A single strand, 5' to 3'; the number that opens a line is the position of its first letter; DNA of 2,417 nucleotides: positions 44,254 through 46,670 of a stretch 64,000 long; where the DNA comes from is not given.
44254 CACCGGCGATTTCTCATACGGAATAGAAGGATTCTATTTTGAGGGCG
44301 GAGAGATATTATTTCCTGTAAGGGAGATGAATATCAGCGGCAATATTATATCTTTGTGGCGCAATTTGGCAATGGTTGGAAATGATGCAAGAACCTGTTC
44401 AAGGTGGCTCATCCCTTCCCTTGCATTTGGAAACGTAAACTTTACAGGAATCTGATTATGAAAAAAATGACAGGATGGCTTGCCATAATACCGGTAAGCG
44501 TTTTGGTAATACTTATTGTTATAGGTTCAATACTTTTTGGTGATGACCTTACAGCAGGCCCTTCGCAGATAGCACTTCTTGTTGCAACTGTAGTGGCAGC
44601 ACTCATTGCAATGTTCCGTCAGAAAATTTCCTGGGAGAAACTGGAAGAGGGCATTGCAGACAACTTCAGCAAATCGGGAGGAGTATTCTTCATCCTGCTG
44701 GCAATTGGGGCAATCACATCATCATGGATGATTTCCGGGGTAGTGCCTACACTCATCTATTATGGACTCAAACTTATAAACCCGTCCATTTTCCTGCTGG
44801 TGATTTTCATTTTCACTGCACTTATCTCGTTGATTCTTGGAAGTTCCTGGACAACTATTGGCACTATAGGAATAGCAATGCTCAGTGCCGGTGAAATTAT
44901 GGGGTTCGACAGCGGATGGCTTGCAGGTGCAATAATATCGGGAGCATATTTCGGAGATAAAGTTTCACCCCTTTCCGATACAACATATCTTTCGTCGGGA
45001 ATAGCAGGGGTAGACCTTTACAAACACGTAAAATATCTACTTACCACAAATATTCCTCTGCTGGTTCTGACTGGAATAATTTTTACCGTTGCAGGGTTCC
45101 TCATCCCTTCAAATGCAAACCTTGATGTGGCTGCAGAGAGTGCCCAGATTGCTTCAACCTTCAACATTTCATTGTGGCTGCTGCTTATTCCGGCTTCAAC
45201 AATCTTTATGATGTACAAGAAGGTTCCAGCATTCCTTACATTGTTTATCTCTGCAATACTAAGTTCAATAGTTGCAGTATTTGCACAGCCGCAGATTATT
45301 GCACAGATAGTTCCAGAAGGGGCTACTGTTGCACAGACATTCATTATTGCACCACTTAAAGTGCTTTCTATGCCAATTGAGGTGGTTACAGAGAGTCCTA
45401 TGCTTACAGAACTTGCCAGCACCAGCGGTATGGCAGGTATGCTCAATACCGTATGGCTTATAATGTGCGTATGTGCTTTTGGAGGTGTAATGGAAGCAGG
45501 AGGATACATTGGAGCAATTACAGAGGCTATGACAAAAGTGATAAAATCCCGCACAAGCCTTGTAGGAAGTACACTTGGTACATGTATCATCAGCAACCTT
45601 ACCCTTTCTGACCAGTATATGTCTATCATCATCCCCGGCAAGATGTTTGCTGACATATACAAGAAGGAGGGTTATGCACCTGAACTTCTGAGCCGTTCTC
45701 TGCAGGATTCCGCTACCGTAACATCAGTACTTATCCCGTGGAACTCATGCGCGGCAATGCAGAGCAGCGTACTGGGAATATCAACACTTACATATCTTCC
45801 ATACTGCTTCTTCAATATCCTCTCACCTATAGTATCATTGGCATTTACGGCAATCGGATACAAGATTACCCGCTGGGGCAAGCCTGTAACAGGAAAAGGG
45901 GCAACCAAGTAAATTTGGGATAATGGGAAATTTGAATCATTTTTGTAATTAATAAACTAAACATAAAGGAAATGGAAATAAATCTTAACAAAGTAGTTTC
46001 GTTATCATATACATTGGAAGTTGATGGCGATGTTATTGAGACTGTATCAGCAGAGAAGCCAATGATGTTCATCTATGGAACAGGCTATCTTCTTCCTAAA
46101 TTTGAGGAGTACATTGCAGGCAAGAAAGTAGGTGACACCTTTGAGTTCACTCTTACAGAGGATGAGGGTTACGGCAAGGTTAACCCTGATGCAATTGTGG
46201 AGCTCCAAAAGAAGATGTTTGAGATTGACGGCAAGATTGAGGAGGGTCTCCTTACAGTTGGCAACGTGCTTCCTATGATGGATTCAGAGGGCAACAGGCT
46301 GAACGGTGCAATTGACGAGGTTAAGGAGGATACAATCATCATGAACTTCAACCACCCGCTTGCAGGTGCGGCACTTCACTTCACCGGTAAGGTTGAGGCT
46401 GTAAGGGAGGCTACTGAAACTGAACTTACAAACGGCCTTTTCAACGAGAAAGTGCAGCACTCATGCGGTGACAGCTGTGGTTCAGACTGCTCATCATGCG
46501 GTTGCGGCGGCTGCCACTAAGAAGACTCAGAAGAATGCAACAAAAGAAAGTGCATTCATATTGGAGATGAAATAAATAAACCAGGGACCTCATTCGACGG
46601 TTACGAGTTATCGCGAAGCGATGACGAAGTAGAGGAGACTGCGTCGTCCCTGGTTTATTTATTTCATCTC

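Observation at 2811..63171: Strongly over-represented oligomer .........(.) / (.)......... scattered on both strands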

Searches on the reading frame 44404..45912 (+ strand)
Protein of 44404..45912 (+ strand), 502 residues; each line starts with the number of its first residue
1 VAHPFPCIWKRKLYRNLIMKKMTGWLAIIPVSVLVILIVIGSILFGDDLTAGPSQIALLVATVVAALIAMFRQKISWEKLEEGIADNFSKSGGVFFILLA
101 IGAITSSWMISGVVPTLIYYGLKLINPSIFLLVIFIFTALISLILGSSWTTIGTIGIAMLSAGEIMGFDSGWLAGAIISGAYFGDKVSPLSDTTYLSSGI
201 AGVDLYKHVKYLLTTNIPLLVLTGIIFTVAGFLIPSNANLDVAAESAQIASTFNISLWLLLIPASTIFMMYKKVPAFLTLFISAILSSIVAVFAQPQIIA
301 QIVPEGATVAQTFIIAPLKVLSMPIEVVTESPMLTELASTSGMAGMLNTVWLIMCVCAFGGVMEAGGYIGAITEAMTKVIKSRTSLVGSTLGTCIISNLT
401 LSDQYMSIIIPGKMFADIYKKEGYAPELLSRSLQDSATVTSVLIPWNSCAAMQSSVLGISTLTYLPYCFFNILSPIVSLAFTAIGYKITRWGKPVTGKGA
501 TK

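Call 9: search_protein_families(library=pfam, proteins=[window:44404-45912:+])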
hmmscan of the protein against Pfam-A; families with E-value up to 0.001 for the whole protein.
window:44404-45912:+ (502 aa): 2 families
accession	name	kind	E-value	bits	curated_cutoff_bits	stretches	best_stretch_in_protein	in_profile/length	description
PF03553.21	Na_H_antiporter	-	1.8e-42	146.1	23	1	180-485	1-302/303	Na+/H+ antiporter family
PF06808.19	DctM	-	2.2e-06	27.2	23.8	1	31-224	215-408/413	Tripartite ATP-independent periplasmic transporter, DctM component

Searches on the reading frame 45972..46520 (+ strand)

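Call 33: search_protein_families(library=pfam, proteins=[window:45972-46520:+])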
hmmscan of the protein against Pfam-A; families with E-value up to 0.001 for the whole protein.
window:45972-46520:+ (182 aa): 1 family
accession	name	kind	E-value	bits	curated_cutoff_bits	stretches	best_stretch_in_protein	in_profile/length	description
PF00254.34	FKBP_C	-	3.1e-08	34.3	21.1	1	5-84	7-90/94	FKBP-type peptidyl-prolyl cis-trans isomerase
